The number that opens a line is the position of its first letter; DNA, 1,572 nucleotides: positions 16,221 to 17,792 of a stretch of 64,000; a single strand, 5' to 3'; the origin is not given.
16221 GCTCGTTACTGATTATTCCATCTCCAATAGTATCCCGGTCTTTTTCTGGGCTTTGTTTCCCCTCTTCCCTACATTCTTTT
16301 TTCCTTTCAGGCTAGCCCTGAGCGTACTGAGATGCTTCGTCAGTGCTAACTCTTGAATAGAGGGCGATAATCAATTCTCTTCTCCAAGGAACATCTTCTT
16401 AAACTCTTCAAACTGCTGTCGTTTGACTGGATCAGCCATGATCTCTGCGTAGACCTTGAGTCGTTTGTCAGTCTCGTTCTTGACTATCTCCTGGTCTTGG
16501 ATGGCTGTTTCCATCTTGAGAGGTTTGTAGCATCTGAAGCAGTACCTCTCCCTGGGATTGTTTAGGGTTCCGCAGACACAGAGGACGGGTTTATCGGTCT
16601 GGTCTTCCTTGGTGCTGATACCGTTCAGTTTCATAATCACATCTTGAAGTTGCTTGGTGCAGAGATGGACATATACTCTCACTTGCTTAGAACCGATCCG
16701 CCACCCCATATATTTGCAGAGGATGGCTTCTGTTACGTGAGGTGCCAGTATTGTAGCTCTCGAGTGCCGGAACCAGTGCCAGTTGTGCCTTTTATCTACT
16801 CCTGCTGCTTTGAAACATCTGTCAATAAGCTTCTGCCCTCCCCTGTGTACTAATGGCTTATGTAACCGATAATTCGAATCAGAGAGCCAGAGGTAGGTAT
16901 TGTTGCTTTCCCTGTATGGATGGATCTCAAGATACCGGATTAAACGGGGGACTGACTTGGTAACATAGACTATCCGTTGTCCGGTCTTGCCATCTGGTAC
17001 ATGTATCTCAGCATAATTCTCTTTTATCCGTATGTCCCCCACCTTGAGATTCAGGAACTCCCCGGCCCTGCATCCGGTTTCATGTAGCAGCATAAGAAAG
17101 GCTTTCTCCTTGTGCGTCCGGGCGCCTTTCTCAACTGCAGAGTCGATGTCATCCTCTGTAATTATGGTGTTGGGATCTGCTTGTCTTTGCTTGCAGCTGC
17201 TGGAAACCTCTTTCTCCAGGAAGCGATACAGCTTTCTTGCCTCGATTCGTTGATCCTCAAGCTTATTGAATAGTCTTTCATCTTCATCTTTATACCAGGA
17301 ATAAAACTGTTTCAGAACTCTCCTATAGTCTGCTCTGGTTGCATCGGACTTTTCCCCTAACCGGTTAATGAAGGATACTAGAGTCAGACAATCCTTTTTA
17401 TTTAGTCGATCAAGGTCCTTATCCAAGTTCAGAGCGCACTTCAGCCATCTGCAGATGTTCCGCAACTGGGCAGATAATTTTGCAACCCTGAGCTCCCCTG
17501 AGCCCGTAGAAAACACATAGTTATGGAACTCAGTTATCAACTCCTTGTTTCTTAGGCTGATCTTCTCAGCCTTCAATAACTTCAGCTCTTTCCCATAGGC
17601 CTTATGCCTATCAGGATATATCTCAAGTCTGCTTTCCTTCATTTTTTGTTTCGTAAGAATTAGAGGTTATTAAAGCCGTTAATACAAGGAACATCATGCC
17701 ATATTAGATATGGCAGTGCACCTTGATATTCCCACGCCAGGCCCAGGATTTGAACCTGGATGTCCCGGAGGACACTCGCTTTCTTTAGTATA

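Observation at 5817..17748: Integrated element in tRNA-Ser with 15-bp att direct repeats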

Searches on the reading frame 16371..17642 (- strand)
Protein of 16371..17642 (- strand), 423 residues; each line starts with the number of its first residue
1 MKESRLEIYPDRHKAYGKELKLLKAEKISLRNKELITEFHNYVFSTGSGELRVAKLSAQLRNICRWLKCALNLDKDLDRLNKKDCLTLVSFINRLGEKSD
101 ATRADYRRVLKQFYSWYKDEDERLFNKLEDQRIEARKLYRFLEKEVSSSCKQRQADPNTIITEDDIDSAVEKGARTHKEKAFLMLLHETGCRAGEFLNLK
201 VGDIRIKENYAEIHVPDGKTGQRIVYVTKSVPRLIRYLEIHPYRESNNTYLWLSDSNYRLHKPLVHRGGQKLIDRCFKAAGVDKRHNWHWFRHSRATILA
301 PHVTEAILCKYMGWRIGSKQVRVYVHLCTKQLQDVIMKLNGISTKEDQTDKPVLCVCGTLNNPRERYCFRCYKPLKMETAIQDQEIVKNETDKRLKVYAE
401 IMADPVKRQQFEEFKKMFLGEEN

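Call 10: search_protein_families(library=pfam, proteins=[window:16371-17642:-], max_evalue=0.01)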
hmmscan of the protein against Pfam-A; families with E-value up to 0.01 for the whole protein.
window:16371-17642:- (423 aa): 1 family
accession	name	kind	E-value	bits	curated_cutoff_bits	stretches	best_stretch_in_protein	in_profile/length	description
PF00589.27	Phage_integrase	-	4.3e-17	62.9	27.1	1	169-327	14-168/172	Phage integrase family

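Call 11: search_protein_families(library=phrogs, proteins=[window:16371-17642:-], max_evalue=0.01)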
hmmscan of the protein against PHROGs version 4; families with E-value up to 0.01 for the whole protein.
window:16371-17642:- (423 aa): 3 families
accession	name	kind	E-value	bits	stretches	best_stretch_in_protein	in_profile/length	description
phrog_1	-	integration and excision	5.5e-26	93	1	30-361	164-464/611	integrase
phrog_216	-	integration and excision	1.1e-21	78.2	1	151-343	46-241/301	integrase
phrog_5127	-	integration and excision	2.8e-05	24.8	1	96-200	134-235/355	integrase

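Call 14: find_homologous_proteins(query=window:16371-17642:-)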
Query window:16371-17642:- (423 aa): 230 proteins with E <= 0.001 among 3065 candidates; the best 120 are listed.
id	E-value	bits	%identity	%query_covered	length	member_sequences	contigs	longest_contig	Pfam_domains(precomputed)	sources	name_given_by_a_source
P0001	3.1e-288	973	100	100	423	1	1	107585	PF00589.28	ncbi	ncbi:MAG: site-specific integrase [archaeon]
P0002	1.7e-189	648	65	98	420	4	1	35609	PF00589.28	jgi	-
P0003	2.6e-175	601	61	97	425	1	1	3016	PF00589.28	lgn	-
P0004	9.7e-174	596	59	97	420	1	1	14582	PF00589.28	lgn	-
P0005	1.3e-171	589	59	98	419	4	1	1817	PF00589.28,PF02899.24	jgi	-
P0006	1.1e-168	580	59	99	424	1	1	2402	PF00589.28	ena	-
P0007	1.3e-166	573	58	98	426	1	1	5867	PF00589.28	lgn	-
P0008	1.2e-162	560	57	98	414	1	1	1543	PF00589.28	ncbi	-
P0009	5.7e-162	558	56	96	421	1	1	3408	PF00589.28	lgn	-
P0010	4.5e-161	555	54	99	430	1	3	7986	PF00589.28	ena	-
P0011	4.6e-161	555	57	99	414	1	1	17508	PF00589.28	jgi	-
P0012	2.3e-160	552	54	98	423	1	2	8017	PF00589.28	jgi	jgi:integrase/recombinase XerD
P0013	6.9e-160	551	58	99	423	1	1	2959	PF00589.28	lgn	-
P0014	6.9e-159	547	55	99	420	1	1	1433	PF00589.28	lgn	-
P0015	1.0e-156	540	56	98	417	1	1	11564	PF00589.28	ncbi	-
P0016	1.8e-156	539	58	96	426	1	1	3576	PF00589.28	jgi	-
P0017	2.4e-154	532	56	98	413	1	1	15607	PF00589.28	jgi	jgi:site-specific recombinase XerD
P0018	3.2e-154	532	53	97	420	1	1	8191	PF00589.28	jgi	jgi:integrase/recombinase XerD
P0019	1.2e-153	530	53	98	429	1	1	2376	PF00589.28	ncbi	-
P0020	2.0e-153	529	55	99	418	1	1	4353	PF00589.28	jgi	-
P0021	6.8e-152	524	55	98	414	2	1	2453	PF00589.28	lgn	-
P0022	7.5e-151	521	55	97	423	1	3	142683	PF00589.28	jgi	-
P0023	8.0e-151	521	53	98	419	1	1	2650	PF00589.28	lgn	-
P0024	2.5e-150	519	53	98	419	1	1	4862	PF00589.28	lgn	-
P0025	9.2e-149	514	54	90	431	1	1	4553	PF00589.28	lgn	-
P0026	5.7e-147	508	51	98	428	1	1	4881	PF00589.28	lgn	-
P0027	6.1e-146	505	53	97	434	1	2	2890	PF00589.28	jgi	-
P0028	6.9e-146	505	53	100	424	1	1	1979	PF00589.28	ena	-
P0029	9.2e-145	501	54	98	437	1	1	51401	PF00589.28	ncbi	-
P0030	1.6e-143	497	53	99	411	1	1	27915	PF00589.28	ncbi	ncbi:tyrosine-type recombinase/integrase [Nanoarchaeota archaeon]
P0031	5.4e-143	495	52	98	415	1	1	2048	PF00589.28,PF02899.24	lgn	-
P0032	7.7e-143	495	52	97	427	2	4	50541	PF00589.28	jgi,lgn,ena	-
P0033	7.7e-143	495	51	97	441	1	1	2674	PF00589.28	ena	-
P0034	7.7e-143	494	52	98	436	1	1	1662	PF00589.28,PF02899.24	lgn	-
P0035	4.2e-142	492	52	97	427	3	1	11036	PF00589.28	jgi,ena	-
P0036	5.2e-141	488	51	97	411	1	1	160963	PF00589.28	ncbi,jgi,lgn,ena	-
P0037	6.0e-141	488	51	100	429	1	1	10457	PF00589.28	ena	-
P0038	1.3e-140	487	54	97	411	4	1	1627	PF00589.28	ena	-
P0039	1.3e-140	487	54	95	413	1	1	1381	PF00589.28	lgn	-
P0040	2.2e-140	486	51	94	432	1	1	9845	PF00589.28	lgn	-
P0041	3.6e-140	486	49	98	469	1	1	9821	PF00589.28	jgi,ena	-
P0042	1.1e-138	481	52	98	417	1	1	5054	PF00589.28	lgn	-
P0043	2.0e-138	480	51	100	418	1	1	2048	PF00589.28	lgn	-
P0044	4.7e-138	479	51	97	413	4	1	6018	PF00589.28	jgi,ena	-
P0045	1.7e-137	477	51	98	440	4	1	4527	PF00589.28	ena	-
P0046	6.0e-137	475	50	97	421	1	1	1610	PF00589.28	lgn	-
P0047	7.7e-137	475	48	99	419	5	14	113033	PF00589.28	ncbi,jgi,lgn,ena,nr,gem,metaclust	ncbi:tyrosine-type recombinase/integrase [archaeon]|jgi:site-specific recombinase XerD|nr:tyrosine-t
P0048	1.3e-136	474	52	98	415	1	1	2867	PF00589.28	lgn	-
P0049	2.3e-135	470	52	98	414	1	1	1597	PF00589.28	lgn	-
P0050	2.4e-135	470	51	97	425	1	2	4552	PF00589.28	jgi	jgi:site-specific recombinase XerD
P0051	3.3e-135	469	51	97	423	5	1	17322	PF00589.28,PF22823.3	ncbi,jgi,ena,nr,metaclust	ncbi:site-specific integrase [Candidatus Woesearchaeota archaeon]|nr:site-specific integrase [Candid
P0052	4.6e-135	469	49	99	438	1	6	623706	PF00589.28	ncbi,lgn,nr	ncbi:tyrosine-type recombinase/integrase [Candidatus Woesearchaeota archaeon]|nr:tyrosine-type recom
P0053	6.2e-135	468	51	99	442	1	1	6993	PF00589.28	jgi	-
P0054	3.1e-134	466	51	98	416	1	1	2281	PF00589.28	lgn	-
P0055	4.2e-134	466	50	98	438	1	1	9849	PF00589.28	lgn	-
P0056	9.3e-134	465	50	99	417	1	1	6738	PF00589.28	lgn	-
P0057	2.9e-133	463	50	97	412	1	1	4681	PF00589.28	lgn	-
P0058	4.0e-133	463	48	98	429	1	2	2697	PF00589.28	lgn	-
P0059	4.2e-133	462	52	97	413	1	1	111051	PF00589.28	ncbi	ncbi:MAG: tyrosine-type recombinase/integrase [Candidatus Woesearchaeota archaeon]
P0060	7.5e-133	462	50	98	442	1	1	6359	PF00589.28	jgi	-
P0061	1.6e-132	461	48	97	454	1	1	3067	PF00589.28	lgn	-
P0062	1.8e-132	460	47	98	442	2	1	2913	PF00589.28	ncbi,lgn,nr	ncbi:MAG: site-specific integrase [Candidatus Omnitrophica bacterium]|nr:site-specific integrase [Ca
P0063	8.7e-132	458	49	98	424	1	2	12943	PF00589.28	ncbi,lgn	ncbi:MAG: tyrosine-type recombinase/integrase [Nanoarchaeota archaeon]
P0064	1.0e-131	458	49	97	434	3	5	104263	PF00589.28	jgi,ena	-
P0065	2.0e-131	457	50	98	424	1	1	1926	PF00589.28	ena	-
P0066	2.4e-131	457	51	97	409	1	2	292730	PF00589.28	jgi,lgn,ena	-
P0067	3.7e-131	456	52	96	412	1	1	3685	PF00589.28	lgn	-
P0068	1.2e-130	454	49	98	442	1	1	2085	PF00589.28,PF02899.24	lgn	-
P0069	2.2e-130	453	49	98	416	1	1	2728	PF00589.28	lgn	-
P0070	7.8e-130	452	50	97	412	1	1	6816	PF00589.28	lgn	-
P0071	1.7e-129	451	62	68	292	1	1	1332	PF00589.28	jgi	-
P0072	6.1e-129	449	50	99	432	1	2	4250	PF00589.28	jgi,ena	-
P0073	7.5e-129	448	50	98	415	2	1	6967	PF00589.28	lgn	-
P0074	1.3e-128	448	48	98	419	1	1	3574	PF00589.28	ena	-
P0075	2.3e-128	447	47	93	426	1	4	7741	PF00589.28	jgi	-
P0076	2.6e-128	447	50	99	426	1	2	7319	PF00589.28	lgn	-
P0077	1.7e-127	444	49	93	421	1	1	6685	PF00589.28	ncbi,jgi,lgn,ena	-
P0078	2.0e-127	444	47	98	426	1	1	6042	PF00589.28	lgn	-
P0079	8.7e-127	442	49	99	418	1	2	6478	PF00589.28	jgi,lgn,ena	-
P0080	6.9e-126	439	48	97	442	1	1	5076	PF00589.28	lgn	-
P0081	1.9e-125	437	51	92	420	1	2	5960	PF00589.28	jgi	-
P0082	2.5e-124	434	48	98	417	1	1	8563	PF00589.28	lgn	-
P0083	3.7e-124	433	47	98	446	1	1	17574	PF00589.28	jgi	-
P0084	6.7e-124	432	49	98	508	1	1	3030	PF00589.28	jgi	-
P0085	9.7e-124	432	46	98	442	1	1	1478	PF00589.28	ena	-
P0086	1.4e-123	431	47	97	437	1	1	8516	PF00589.28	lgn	-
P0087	3.4e-123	430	46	98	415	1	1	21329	PF00589.28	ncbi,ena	-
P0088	1.9e-122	427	47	98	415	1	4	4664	PF00589.28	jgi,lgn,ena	-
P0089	4.6e-122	426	47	100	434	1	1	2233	PF00589.28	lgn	-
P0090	1.6e-121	424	48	98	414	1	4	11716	PF00589.28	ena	-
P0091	5.3e-121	423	49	96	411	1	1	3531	PF00589.28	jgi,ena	-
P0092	5.3e-121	423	49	97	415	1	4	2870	PF00589.28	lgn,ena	-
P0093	1.5e-120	421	47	99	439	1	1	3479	PF00589.28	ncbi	-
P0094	3.3e-120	420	49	98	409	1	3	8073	PF00589.28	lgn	-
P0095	8.1e-120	419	45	98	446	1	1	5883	PF00589.28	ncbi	-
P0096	1.2e-119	418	47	99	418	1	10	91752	PF00589.28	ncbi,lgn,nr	ncbi:tyrosine-type recombinase/integrase [Candidatus Woesearchaeota archaeon]|nr:tyrosine-type recom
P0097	3.0e-119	417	46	98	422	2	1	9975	PF00589.28,PF02899.24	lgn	-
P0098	6.4e-119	416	47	96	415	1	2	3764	PF00589.28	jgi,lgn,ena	-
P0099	1.2e-118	415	47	96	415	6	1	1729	PF00589.28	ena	-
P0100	8.6e-118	412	46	96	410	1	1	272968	PF00589.28,PF22823.3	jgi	jgi:integrase/recombinase XerD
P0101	1.3e-117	411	49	94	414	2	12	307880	PF00589.28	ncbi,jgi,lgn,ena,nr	ncbi:site-specific integrase [archaeon]|jgi:site-specific recombinase XerD|nr:site-specific integras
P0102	8.1e-117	409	46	97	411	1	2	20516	PF00589.28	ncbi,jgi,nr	ncbi:tyrosine-type recombinase/integrase [Candidatus Woesearchaeota archaeon]|nr:tyrosine-type recom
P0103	8.8e-117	409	46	94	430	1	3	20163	PF00589.28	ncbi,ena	-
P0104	1.1e-116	408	48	89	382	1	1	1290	PF00589.28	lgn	-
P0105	1.3e-116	408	46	97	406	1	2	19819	PF00589.28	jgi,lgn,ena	jgi:integrase/recombinase XerD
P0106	3.5e-116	407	46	96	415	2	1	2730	PF00589.28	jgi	-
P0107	6.3e-116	406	45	97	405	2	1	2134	PF00589.28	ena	-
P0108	7.0e-116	406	44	98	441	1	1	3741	PF00589.28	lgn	-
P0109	1.1e-113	398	47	97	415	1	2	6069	PF00589.28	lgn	-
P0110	2.0e-113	398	44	95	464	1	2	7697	PF00589.28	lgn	-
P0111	7.9e-113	396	47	97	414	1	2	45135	PF00589.28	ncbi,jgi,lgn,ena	-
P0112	6.3e-112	393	46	94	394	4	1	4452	PF00589.28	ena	-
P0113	8.8e-112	392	44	97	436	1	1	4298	PF00589.28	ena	-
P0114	1.1e-111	392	46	99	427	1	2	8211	PF00589.28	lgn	-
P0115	1.3e-111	392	44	98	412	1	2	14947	PF00589.28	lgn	-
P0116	3.5e-110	387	52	81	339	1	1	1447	PF00589.28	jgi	-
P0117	5.0e-109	383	44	98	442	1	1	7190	PF00589.28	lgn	-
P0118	3.6e-108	380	44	98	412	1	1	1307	PF00589.28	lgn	-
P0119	5.1e-107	377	45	98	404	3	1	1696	PF00589.28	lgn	-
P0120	7.5e-107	376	49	81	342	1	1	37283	PF00589.28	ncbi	-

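Call 16: find_encoding_contigs(protein=P0001, flank=10000, max_places=3)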
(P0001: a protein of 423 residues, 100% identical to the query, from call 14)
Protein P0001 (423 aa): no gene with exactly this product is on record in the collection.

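Call 17: find_encoding_contigs(protein=P0002, flank=10000, max_places=3)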
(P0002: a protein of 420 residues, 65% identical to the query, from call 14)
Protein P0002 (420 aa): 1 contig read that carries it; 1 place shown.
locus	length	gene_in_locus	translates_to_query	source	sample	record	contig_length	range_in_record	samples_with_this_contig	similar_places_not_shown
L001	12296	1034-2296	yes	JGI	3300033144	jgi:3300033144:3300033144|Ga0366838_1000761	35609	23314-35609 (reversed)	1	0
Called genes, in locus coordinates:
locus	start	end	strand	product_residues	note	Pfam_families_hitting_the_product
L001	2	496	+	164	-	?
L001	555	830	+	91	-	-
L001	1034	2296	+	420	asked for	PF00589:Phage_integrase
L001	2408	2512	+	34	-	-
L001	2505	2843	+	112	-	-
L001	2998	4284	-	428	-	-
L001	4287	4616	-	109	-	-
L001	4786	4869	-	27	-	-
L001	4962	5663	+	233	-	PF12705:PDDEXK_1 (faint)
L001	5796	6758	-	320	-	-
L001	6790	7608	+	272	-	-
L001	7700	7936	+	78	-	-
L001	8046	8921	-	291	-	-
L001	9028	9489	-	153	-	PF13782:SpoVAB (weak)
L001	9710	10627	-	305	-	-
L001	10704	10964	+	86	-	-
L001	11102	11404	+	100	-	PF09079:WHD_Cdc6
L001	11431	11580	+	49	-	-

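Call 22: search_protein_families(library=ncbifam, proteins=[window:16371-17642:-], max_evalue=0.01)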
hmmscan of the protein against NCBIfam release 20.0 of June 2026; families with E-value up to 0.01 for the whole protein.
window:16371-17642:- (423 aa): 9 families
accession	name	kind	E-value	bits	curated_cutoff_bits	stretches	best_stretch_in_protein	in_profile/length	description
NF040815.2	recomb_XerA_Arch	equivalog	6.5e-20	71.8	220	1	73-299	31-226/263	site-specific tyrosine recombinase/integron integrase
TIGR02225.1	recomb_XerD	equivalog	1e-14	54.6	329.6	1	57-337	22-284/290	site-specific tyrosine recombinase XerD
TIGR02224.1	recomb_XerC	equivalog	2.4e-14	53.4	335.15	1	58-299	23-249/295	tyrosine recombinase XerC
NF001399.0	PRK00283.1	subfamily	3.1e-10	39.8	279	1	59-336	33-292/300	tyrosine recombinase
NF003462.0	PRK05084.1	equivalog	8e-09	34.7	267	1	178-339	196-356/360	tyrosine recombinase XerS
NF002331.0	PRK01287.1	subfamily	2.3e-07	30.1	371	1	110-301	107-286/365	site-specific tyrosine recombinase XerC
NF007370.0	PRK09870.1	subfamily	1.1e-05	25.2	221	1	160-315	12-168/200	tyrosine-type DNA invertase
TIGR02249.1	integrase_gron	subfamily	1.6e-05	24.4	265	1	156-231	97-169/315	integron integrase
NF040693.1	recomb_GmtY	equivalog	0.0011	18.3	340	1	106-213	139-257/441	gamma-mobile-trio recombinase GmtY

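Call 23: search_protein_families(library=padloc, proteins=[window:16371-17642:-], max_evalue=0.01)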
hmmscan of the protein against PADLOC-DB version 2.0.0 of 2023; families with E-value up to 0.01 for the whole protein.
window:16371-17642:- (423 aa): 0 families

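Call 53: find_related_loci(query=A2, collection=genome_contigs, flank=10000)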
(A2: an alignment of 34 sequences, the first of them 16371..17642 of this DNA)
Query A2 (423 aa) in genome_contigs; peptide patterns used: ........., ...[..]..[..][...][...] (x = any residue, [..] = any of these).
149 stretches matched a pattern; 44 encode a relative of the query (tblastn E <= 1e-3); 43 distinct loci.
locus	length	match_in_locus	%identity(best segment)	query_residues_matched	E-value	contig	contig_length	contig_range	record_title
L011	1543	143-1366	57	1-415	0e+0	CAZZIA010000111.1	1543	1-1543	MAG TPA_asm: uncultured archaeon isolate binchicken_co387_65 genome assembly, contig: NODE_117407_length_1543_cov_2.4065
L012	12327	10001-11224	55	1-415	9e-159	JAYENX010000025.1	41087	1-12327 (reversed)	MAG: Nanoarchaeota archaeon isolate MAG044 MAG044_25, whole genome shotgun sequence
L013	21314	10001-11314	49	1-420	2e-141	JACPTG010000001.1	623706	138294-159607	MAG: Candidatus Woesearchaeota archaeon isolate NC_groundwater_726_Ag_S-0.2um_49_29 S36_SO-2_scaffold_117127, whole geno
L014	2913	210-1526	47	1-416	2e-148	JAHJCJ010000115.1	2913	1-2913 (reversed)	MAG: Candidatus Omnitrophota bacterium isolate Modern_marine.mb.300 Modern_marine.mb.300_k141_2474853, whole genome shot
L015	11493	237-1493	48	1-419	8e-141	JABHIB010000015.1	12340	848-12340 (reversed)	MAG: archaeon isolate SI037_bin53 k141_1677089, whole genome shotgun sequence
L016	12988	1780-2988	51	8-419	2e-140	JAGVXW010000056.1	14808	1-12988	Candidatus Woesearchaeota archaeon isolate RIFCSPLOWO2_01_FULL_53_31 rifcsplowo2_01_scaffold_12375, whole genome shotgun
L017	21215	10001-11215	52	8-419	8e-139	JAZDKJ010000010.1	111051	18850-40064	MAG: Candidatus Woesearchaeota archaeon isolate MEGAHIT-group-0.53 k141_14412305, whole genome shotgun sequence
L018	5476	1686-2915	51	1-415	2e-139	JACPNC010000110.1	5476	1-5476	MAG: Candidatus Woesearchaeota archaeon isolate NC_groundwater_565_Ag_S-0.1um_37_7 S35_SO-1_scaffold_517927, whole genom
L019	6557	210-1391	49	23-415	4e-132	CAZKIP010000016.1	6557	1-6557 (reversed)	MAG TPA_asm: uncultured Methanosarcinales archaeon isolate SRP200020_co5_333 genome assembly, contig: NODE_18428_length_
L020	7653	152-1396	50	1-415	2e-131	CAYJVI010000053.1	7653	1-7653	MAG TPA_asm: uncultured Methanosarcinales archaeon isolate ERP125453_co1_290 genome assembly, contig: NODE_11961_length_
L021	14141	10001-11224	46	4-416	7e-130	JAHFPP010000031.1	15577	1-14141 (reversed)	MAG: Candidatus Woesearchaeota archaeon isolate nzgw53 NODE_7469_length_15578_cov_3.368700, whole genome shotgun sequenc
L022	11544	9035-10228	46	12-416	2e-123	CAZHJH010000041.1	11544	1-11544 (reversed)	MAG TPA_asm: uncultured Methanosarcinales archaeon isolate SRP050083_co7_604 genome assembly, contig: NODE_4867_length_1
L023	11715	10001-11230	46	2-416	3e-122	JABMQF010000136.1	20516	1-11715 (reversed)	MAG: Candidatus Woesearchaeota archaeon isolate bin.595 k141_7070887, whole genome shotgun sequence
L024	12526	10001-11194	46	19-416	1e-121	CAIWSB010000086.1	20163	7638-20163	uncultured Candidatus Woesearchaeota archaeon isolate AlinenSediments_bin-3794 genome assembly, contig: bin-3794:086/116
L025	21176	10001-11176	49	8-405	4e-120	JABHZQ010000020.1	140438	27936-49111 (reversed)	MAG: archaeon isolate SI047_bin88 k141_977433, whole genome shotgun sequence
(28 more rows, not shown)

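Call 61: search_protein_families(library=pfam, proteins=[L013:15587-17458:-, L013:13016-14089:-, L013:18315-19454:+, L013:14881-15681:+, L013:17376-17951:-, L013:12592-13002:-], max_evalue=0.05)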
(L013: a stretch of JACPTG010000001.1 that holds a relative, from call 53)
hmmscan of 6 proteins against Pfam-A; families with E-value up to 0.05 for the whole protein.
L013:15587-17458:- (623 aa): 0 families

L013:13016-14089:- (357 aa): 0 families

L013:18315-19454:+ (379 aa): 1 family
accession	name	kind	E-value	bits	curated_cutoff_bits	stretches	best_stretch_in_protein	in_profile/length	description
PF10256.14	Erf4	-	0.018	15.5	29.3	0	237-301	21-78/116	Golgin subfamily A member 7/ERF4 family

L013:14881-15681:+ (266 aa): 1 family
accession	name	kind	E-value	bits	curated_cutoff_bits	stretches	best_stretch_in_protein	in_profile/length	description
PF22165.2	SSO1393-like_WHD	-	0.012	16.4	26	0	220-248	23-51/59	SSO1393-like, winged-helix domain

L013:17376-17951:- (191 aa): 0 families

L013:12592-13002:- (136 aa): 0 families

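Call 71: list_cluster_members(proteins=[P0001, P0121, P0176])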
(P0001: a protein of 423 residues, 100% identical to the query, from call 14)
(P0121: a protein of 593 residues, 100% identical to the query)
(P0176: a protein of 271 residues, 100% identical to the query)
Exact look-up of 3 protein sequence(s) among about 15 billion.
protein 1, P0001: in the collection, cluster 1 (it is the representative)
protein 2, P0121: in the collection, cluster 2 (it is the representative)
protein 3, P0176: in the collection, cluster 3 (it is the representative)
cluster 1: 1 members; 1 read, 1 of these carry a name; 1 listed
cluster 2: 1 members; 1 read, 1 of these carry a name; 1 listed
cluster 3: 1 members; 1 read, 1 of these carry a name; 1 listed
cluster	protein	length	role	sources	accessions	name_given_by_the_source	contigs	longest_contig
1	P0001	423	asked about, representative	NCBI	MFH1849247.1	MAG: site-specific integrase [archaeon]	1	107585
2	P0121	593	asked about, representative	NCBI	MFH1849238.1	MAG: hypothetical protein ABH879_03550 [archaeon]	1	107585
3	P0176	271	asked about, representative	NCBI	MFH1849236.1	MAG: hypothetical protein ABH879_03540 [archaeon]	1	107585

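Call 100: search_solved_structures(query=A2, max_evalue=0.001)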
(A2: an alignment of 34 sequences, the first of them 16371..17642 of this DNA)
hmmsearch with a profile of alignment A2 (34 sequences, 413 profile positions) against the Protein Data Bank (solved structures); distinct sequences matched with E-value up to 0.001: 8.
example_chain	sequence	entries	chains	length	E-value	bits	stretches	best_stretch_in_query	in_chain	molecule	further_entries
5hxy_A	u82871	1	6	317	1.5e-19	73.3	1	108-329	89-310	Tyrosine recombinase XerA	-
4a8e_A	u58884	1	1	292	2.9e-16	62.6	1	154-331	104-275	PROBABLE TYROSINE RECOMBINASE XERC-LIKE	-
5jjv_A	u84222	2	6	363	5.4e-13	51.8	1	58-328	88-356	Tyrosine recombinase XerH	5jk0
9i5v_14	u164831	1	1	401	5.7e-08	35.2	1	167-339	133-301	Ribosome-associated translation inhibitor RaiA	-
2a3v_A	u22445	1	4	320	4.5e-07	32.3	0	140-227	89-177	site-specific recombinase IntI4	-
1a0p_A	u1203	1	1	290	1.2e-05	27.6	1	170-325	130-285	SITE-SPECIFIC RECOMBINASE XERD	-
5dcf_A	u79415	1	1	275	1.9e-05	26.9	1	170-326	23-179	Tyrosine recombinase XerD,DNA translocase FtsK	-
3nkh_A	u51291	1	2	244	9.4e-05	24.6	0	250-334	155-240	Integrase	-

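Call 102: find_related_loci(query=A2, collection=viral_contigs, flank=10000)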
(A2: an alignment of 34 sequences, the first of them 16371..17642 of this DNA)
Query A2 (423 aa) in viral_contigs; peptide patterns used: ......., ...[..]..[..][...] (x = any residue, [..] = any of these).
120 stretches matched a pattern; 1 encode a relative of the query (tblastn E <= 1e-3); 1 distinct loci.
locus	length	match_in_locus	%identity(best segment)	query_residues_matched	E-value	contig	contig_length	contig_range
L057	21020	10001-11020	26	32-400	1e-26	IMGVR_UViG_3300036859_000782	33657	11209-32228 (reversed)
